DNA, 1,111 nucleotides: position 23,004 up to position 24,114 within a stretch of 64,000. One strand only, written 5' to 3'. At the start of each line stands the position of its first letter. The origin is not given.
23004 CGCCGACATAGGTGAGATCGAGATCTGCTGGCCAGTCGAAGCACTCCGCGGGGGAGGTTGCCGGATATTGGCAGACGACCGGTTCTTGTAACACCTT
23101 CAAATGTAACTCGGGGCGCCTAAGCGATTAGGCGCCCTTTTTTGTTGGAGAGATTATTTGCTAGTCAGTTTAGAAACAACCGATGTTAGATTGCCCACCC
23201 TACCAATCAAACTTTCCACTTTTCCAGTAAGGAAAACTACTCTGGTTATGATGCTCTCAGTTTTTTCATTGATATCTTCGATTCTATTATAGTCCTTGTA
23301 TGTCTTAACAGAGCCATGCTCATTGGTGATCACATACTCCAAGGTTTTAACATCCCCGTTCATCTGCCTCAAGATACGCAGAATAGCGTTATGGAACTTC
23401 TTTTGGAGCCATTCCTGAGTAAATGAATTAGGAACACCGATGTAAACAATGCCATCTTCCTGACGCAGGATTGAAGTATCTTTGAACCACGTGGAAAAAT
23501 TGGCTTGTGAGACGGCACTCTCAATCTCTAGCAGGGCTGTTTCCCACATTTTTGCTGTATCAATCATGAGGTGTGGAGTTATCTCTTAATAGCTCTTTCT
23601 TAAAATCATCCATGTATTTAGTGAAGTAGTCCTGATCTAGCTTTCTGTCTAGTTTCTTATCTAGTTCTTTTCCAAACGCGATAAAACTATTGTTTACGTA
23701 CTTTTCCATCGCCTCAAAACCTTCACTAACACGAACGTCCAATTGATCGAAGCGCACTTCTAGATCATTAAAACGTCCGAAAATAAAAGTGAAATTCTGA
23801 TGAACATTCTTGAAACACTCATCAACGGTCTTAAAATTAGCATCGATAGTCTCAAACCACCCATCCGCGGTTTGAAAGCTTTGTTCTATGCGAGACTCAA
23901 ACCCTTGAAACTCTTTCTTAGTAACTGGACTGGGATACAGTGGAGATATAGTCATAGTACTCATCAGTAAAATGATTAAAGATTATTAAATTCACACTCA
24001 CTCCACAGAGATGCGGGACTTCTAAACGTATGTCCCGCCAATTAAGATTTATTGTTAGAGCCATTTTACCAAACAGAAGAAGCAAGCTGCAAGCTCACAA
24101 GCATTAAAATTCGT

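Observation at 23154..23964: Standalone DnaA domain-I-only protein co-transcribed with a helical hypothetical protein in a low-GC islet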

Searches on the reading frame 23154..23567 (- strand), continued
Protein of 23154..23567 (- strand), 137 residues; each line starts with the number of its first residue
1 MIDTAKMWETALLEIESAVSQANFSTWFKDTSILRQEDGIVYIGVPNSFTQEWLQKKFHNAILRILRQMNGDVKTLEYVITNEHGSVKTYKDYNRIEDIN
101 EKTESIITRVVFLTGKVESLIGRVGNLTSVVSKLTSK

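Call 55: fold_search(model_id=the predicted structure, library=pdb)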
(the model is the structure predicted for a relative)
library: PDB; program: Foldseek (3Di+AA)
matches with E <= 10: 889; with E <= 0.001: 3
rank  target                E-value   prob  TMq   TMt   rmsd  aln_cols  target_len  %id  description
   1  4tps_D                9.3e-08  1.00  0.50  0.79   1.7        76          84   28  Sporulation Inhibitor of DNA Replication, SirA, in complex with Domain I of DnaA (released 2014-07-30)
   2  4tps_B                9.0e-07  1.00  0.51  0.82   1.6        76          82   28  Sporulation Inhibitor of DNA Replication, SirA, in complex with Domain I of DnaA (released 2014-07-30)
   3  2e0g_MODEL_1_A        7.1e-04  1.00  0.47  0.58   5.5        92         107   20  DnaA N-terminal domain (released 2007-05-01)
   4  7ykm                  1.7e-03  1.00  0.37  0.60   3.8        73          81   20  Structure of DciA DUF721 domain from Deinococcus radiodurans (released 2023-08-02)
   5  8a3v_C                4.6e-03  1.00  0.44  0.41   3.0        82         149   13  Crystal structure of the Vibrio cholerae replicative helicase (VcDnaB) in complex with its loader protein (VcDciA) (released 2023-02-15)
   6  8a3v_D                5.2e-03  1.00  0.44  0.41   3.0        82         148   13  Crystal structure of the Vibrio cholerae replicative helicase (VcDnaB) in complex with its loader protein (VcDciA) (released 2023-02-15)
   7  2m5o_MODEL_1_A        6.0e-03  0.99  0.33  0.45   6.1        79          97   22  Solution NMR Structure CTD domain of NFU1 Iron-Sulfur Cluster Scaffold Homolog from Homo sapiens, Northeast St (released 2013-05-01)
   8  2z51                  7.3e-03  1.00  0.37  0.34   4.0        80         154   14  Crystal structure of Arabidopsis CnfU involved in iron-sulfur cluster biosynthesis (released 2008-07-15)
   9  2jmp_MODEL_1_A        1.3e-02  0.97  0.40  0.52   8.8       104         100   12  Structure for the N-terminus of chromosomal replication initiation protein dnaA from M. genitalium (released 2007-07-17)
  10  3prb_B                2.0e-02  0.97  0.33  0.22   4.0        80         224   15  Structural analysis of protein folding by the Methanococcus jannaschii chaperone FKBP26 (released 2011-01-19)
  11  4v6w_AH               2.6e-02  0.84  0.31  0.23   4.7        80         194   25  Structure of the D. melanogaster 80S ribosome (released 2014-07-09)
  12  9fjl                  3.4e-02  0.51  0.25  0.22   4.8        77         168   17  Sulfolobus acidocaldarius NusA2 structure (released 2024-09-11)
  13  9n73_L7               4.4e-02  0.96  0.37  0.29   3.8        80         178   18  SSU processome maturation and disassembly, State G (released 2025-10-29)
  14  2wp0_D                4.7e-02  1.00  0.44  0.65   2.5        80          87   15  Crystal structure of a HobA-DnaA (domain I-II) complex from Helicobacter pylori. (released 2009-11-17)
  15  3prb_A                6.2e-02  0.87  0.34  0.22   4.6        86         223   15  Structural analysis of protein folding by the Methanococcus jannaschii chaperone FKBP26 (released 2011-01-19)
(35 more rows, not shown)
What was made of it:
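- Closest known: DciA. Same: A KH-like N-terminal domain of the same fold class plus a C-terminal extension; it is a second-tier structural match (call 55).
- After DnaA domain I, the next best structural matches are DciA structures (7YKM, 8A3V; E 2e-3 to 5e-3, call 55).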

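Call 62: search_dna_similar(query=window:23154-23567:-, collection=phages, mode=protein, max_evalue=0.001, max_rows=15)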
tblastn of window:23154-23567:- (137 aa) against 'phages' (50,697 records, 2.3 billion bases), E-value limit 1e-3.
Records with a match: 2; places in all: 2; records where one place covers at least 80% of the query: 0.
Best place of each record, by identity: <60% 2.
By first word of the organism name: Listeria 2.
By host as written in the record: Listeria monocytogenes 2.
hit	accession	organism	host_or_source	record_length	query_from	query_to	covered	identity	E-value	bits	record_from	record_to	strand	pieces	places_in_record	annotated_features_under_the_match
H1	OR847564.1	Listeria phage LM 4-11-1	Listeria monocytogenes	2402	7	79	53%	26.0%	3e-4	45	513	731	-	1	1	record has no annotation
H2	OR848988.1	Listeria phage LM 4-14-1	Listeria monocytogenes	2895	7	79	53%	26.0%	3e-4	45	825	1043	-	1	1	record has no annotation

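Call 63: find_related_loci(query=A3, collection=viral_contigs, flank=5000)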
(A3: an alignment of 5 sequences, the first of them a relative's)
Query A3 (137 aa) in viral_contigs; peptide patterns used: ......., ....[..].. (x = any residue, [..] = any of these).
23 stretches matched a pattern, but none encodes a relative of the query by tblastn (E <= 1e-3).

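Call 68: search_protein_representatives(alignment_id=A3)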
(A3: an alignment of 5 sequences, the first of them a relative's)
Query: 5 sequences, 149 profile positions. Proteins with E-value up to 0.001 (for the whole library): 2937; up to 1e-10: 395; up to 1e-30: 7. The best 150 are listed.
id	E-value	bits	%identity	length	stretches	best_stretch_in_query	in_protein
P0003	1.8e-77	274.7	-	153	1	1-149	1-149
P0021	2.8e-67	241.6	-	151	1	1-149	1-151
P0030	2.3e-56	206.2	-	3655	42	36-66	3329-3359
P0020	1.1e-42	161.8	-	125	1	1-115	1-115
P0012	5.0e-39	149.9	-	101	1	1-79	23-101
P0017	8.0e-38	146.0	-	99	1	1-80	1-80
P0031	6.4e-37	143.1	-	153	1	1-144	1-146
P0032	5.2e-30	120.7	-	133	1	1-89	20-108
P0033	3.2e-29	118.1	-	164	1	3-96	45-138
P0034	9.0e-28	113.4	-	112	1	1-84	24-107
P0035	7.2e-27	110.5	-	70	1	1-70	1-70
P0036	1.4e-26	109.5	-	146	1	3-98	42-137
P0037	1.7e-26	109.3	-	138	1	1-84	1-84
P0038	1.8e-26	109.2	-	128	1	2-95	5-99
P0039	3.8e-26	108.1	-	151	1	2-86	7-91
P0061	5.7e-23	97.8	-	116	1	1-107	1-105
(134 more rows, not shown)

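Call 71: find_encoding_contigs(protein=P0031, flank=8000)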
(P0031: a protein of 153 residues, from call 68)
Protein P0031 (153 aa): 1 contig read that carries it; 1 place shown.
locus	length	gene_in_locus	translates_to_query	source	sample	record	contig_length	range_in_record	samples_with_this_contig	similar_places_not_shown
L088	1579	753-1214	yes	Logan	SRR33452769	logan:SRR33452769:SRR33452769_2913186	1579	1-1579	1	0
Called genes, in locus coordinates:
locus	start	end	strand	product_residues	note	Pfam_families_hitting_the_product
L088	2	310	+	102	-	?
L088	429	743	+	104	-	-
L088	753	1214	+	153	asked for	PF11638:DnaA_N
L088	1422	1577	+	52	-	?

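Call 72: find_encoding_contigs(protein=P0061, flank=8000)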
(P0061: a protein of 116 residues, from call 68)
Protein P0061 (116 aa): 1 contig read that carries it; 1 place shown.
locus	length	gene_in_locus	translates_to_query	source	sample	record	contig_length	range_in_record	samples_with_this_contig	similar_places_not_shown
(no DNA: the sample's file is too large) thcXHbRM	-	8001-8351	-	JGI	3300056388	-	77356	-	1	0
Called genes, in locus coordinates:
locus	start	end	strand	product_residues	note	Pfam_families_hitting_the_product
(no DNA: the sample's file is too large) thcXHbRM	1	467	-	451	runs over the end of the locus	PF01336:tRNA_anti-codon, PF00152:tRNA-synt_2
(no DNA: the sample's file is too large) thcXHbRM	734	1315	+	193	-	PF10648:Gmad2 (weak)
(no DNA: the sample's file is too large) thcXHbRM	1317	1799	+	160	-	PF10648:Gmad2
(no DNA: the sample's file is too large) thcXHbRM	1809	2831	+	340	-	PF01368:DHH, PF02272:DHHA1 (faint)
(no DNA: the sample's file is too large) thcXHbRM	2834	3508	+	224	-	PF00160:Pro_isomerase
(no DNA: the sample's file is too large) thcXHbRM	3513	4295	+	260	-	PF12705:PDDEXK_1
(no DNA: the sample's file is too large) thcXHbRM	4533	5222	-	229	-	PF00072:Response_reg, PF00486:Trans_reg_C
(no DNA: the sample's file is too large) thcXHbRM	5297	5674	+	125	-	PF00886:Ribosomal_S16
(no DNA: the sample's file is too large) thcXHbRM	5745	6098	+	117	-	PF13083:KH_KhpA-B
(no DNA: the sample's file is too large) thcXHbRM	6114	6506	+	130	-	PF00173:Cyt-b5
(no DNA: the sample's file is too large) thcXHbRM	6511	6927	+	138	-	PF07681:DoxX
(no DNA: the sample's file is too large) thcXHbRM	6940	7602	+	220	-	PF01746:tRNA_m1G_MT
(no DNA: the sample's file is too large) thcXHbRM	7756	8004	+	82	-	-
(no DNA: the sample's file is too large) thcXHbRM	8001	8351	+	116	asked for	PF11638:DnaA_N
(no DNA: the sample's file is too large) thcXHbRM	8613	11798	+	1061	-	PF04563:RNA_pol_Rpb2_1, PF04561:RNA_pol_Rpb2_2, PF04565:RNA_pol_Rpb2_3, PF10385:RNA_pol_Rpb2_45, PF00562:RNA_pol_Rpb2_6, PF04560:RNA_pol_Rpb2_7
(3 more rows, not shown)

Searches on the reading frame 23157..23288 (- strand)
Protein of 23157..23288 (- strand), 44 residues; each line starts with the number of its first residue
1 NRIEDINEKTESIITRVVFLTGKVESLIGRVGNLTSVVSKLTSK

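Call 33: find_related_loci(query=A2, collection=metagenome_contigs, flank=6000)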
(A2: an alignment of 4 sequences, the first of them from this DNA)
Query A2 (44 aa) in metagenome_contigs; peptide patterns used: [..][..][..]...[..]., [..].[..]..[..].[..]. (x = any residue, [..] = any of these).
600 stretches matched a pattern (row limit reached: there are more); 2 encode a relative of the query (tblastn E <= 1e-3); 2 distinct loci.
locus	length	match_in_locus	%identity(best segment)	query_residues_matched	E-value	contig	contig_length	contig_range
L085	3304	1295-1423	74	1-43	2e-18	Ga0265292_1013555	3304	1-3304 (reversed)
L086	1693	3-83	70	14-40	1e-8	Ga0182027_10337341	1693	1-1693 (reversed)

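Call 34: find_related_loci(query=A2, collection=viral_contigs, flank=6000)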
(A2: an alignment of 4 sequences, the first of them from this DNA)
Query A2 (44 aa) in viral_contigs; peptide patterns used: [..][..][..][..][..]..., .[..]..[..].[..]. (x = any residue, [..] = any of these).
120 stretches matched a pattern, but none encodes a relative of the query by tblastn (E <= 1e-3).
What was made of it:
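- On Mobile-element or phage replication modulator: No hits in viral contigs or phage records (calls 34, 62, 63).
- Searches of viral contigs and the phage collection found no relative (calls 34, 62, 63).
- Tried and rejected: Phage or MGE link: two viral-contig scans and a tblastn search of phage genomes were negative (calls 34, 62, 63).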

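Call 40: search_protein_families(library=pfam, proteins=[L085:1492-1881:-, L086:156-764:-, L085:619-1023:+], max_evalue=0.1)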
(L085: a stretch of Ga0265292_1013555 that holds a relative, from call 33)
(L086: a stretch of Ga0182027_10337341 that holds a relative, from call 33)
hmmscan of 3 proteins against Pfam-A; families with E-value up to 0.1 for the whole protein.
L085:1492-1881:- (129 aa): 3 families
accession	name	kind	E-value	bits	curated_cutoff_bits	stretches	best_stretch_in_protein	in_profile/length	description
PF20161.5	VpsR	-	0.0005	20.2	23.7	1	2-51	11-59/121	VpsR domain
PF02310.24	B12-binding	-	0.036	14.3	32.1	0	17-62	22-71/121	B12 binding domain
PF00072.30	Response_reg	-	0.076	13.6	30.2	0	16-54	15-53/111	Response regulator receiver domain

L086:156-764:- (202 aa): 1 family
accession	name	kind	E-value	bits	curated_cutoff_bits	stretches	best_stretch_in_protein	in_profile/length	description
PF00574.28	CLP_protease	-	1.8e-25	90.3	20.2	1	8-181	9-178/182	Clp protease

L085:619-1023:+ (134 aa): 2 families
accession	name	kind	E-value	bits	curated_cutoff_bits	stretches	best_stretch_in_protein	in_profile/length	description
PF11266.14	Ald_deCOase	-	0.044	14.1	28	0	84-127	47-90/218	Long-chain fatty aldehyde decarbonylase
PF10737.14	GerPC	-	0.088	13.3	22.4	0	84-125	85-126/174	Spore germination protein GerPC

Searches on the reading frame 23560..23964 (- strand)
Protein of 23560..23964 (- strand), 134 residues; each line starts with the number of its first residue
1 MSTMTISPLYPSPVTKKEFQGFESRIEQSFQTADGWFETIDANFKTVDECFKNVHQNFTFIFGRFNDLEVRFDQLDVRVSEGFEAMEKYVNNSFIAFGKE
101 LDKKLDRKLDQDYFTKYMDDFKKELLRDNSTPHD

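Call 4: search_protein_families(library=pfam, proteins=[window:23560-23964:-], max_evalue=10)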
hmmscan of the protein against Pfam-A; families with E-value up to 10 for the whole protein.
window:23560-23964:- (134 aa): 2 families
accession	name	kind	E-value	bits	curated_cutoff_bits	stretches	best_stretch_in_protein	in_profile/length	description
PF11266.14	Ald_deCOase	-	0.064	13.5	28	1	84-127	47-90/218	Long-chain fatty aldehyde decarbonylase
PF10737.14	GerPC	-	0.085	13.3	22.4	1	84-125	85-126/174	Spore germination protein GerPC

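Call 5: search_protein_families(library=ncbifam, proteins=[window:23560-23964:-], max_evalue=10)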
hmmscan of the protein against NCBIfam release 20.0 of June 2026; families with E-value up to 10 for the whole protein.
window:23560-23964:- (134 aa): 1 family
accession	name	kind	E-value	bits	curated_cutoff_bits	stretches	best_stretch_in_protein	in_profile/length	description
TIGR04059.1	Ald_deCOase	equivalog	0.057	13.4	222.65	1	84-129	48-93/220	aldehyde oxygenase (deformylating)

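Call 16: find_homologous_proteins(query=window:23560-23964:-)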
Query window:23560-23964:- (134 aa): 1 proteins with E <= 0.001 among 1 candidates.
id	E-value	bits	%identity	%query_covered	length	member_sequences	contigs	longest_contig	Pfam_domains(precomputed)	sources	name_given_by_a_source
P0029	4.1e-84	298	100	100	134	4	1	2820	-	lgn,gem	-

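Call 17: search_protein_families(library=phrogs, proteins=[window:23560-23964:-], max_evalue=1)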
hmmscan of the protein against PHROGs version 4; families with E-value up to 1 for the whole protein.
window:23560-23964:- (134 aa): 5 families
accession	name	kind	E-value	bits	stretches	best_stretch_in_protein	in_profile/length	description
phrog_6701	-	unknown function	0.00011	23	1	34-100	70-135/169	-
phrog_12015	-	unknown function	0.0057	17.3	1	39-79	95-135/165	-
phrog_28204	-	unknown function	0.013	16.9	1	42-90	21-69/95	-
phrog_36694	-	unknown function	0.03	15.5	1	84-117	16-48/85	-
phrog_7586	-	unknown function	0.067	14.1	1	46-82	2-36/61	-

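Call 18: search_protein_families(library=padloc, proteins=[window:23560-23964:-], max_evalue=1)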
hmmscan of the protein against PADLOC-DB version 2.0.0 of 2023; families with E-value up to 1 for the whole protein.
window:23560-23964:- (134 aa): 0 families
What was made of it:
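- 23560..23964 (-): Partner gene, 134 aa: an all-helical heptad-repeat protein with seven consecutive F-x-x-[AIVL]-x-x-x heptads. It has a conserved N-terminus (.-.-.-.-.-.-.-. ... VTKKEF) and C-terminus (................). No Pfam, NCBIfam or PADLOC family (calls 4, 5, 18).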

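Call 69: predict_structure(protein=window:23560-23964:-)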
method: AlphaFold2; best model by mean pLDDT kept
length: 134 residues; sequences in the alignment: 1
mean_pLDDT: 57.6   pTM: 0.28
mean pLDDT of the five models: 57.6, 52.1, 51.5, 50.3, 49.9
residues with pLDDT >= 90: 0; 70-90: 12; 50-70: 88; < 50: 34
segments of 3 or more residues with pLDDT < 50: 1-12, 68-72, 109-111, 128-134
pLDDT, mean of each block of 10 residues (from residue 1): 38 59 64 67 70 65 49 51 63 68 54 56 51 35
secondary structure, 60 per line:
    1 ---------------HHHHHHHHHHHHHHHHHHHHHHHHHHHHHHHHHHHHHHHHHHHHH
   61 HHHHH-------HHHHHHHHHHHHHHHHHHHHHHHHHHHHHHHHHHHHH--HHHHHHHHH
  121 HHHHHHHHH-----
elements in order: H16-65 H73-109 H112-129
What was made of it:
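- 23560..23964 (-): The model is helical, H16-65, H73-109, H112-129, but low confidence (call 69).
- Tried and rejected: The partner model has low confidence (pLDDT 58, call 69), so no fold search was run.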

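Call 79: find_homologous_proteins(query=A5, max_evalue=0.01)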
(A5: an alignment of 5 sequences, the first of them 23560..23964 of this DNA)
Query A5 (5 sequences) (134 aa, profile of the alignment): 8 proteins with E <= 0.01 among 1045 candidates.
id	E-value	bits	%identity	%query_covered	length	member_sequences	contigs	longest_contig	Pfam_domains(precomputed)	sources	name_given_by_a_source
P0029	6.0e-61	222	100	100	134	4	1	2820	-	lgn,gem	-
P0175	1.7e-55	205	30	95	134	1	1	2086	PF01519.23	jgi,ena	-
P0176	6.3e-27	112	32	60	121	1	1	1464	-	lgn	-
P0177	2.5e-14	72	29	92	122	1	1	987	-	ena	-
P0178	2.9e-8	52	31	75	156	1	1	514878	-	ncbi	ncbi:MAG: hypothetical protein R2707_19080 [Acidimicrobiales bacterium]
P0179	1.3e-5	43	31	66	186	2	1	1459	-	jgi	-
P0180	1.9e-4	40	26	46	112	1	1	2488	-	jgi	-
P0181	1.1e-3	37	34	46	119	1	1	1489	PF10805.15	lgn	-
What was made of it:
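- Tried and rejected: Partner family identity: no homologues with a single-sequence query (call 16) and only eight hits with a profile (call 79).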

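Call 81: find_encoding_contigs(protein=P0176, flank=5000)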
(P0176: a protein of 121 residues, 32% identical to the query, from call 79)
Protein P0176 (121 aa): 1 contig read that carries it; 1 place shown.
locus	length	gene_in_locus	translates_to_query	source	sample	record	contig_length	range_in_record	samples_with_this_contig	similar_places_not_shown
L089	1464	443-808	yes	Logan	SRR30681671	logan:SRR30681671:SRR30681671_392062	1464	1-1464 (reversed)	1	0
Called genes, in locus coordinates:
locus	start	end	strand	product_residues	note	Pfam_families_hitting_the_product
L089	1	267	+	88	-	?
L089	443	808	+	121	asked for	-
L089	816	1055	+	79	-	-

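Call 82: find_encoding_contigs(protein=P0177, flank=5000)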
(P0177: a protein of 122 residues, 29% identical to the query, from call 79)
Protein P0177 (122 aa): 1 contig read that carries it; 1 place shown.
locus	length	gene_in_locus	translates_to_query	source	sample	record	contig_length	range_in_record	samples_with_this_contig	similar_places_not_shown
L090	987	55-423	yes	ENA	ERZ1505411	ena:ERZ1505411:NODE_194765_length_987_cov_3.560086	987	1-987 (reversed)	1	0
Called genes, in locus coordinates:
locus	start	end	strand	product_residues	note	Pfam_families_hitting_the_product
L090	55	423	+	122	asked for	-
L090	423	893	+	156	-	PF11638:DnaA_N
